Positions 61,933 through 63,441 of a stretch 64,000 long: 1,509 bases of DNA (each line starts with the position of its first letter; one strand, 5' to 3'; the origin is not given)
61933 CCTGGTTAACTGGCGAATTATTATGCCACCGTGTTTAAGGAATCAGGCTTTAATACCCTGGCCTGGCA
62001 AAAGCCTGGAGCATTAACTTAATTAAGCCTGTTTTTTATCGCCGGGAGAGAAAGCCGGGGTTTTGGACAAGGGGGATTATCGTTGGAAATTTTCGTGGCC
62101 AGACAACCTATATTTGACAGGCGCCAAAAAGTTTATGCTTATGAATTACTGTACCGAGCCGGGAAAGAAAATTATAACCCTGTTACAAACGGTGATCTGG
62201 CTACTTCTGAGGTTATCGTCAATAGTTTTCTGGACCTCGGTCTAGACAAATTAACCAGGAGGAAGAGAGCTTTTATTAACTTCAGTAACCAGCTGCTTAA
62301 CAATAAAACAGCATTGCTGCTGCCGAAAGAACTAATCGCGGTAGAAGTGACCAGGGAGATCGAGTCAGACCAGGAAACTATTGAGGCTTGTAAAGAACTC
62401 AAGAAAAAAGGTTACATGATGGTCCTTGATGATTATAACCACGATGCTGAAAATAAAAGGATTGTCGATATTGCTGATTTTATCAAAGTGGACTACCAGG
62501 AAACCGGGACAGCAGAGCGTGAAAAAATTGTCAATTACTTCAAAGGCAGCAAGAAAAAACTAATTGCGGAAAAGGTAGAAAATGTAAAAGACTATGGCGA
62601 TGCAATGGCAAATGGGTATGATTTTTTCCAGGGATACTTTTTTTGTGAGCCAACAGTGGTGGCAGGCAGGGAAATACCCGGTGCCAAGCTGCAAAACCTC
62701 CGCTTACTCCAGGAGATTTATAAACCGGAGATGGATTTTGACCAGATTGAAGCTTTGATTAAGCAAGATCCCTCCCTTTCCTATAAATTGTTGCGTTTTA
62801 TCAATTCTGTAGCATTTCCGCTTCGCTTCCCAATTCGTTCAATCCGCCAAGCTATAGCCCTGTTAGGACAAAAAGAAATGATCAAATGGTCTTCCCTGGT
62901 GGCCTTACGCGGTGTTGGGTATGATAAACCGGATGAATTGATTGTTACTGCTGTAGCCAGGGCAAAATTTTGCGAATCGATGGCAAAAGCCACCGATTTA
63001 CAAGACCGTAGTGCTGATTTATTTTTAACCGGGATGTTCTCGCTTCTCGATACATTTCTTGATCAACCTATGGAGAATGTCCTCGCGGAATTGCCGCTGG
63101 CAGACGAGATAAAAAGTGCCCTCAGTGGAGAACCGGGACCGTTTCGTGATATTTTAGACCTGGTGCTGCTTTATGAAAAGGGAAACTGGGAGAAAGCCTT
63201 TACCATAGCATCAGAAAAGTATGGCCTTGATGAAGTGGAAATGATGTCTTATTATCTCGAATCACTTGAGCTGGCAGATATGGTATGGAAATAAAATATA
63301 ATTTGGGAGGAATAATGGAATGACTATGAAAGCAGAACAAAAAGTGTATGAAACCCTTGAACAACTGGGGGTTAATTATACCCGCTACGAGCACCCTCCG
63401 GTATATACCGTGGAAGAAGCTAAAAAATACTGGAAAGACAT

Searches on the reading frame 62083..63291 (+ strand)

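Call 83: search_protein_families(library=pfam, proteins=[window:62083-63291:+], max_evalue=0.001)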
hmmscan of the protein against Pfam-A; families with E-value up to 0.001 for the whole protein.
window:62083-63291:+ (403 aa): 2 families
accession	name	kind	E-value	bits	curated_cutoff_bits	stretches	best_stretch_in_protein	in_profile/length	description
PF08668.18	HDOD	-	3.2e-16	59.8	22.9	1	207-319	10-127/196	HDOD domain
PF00563.25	EAL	-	9.1e-12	45.3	31.3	1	65-190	89-236/236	EAL domain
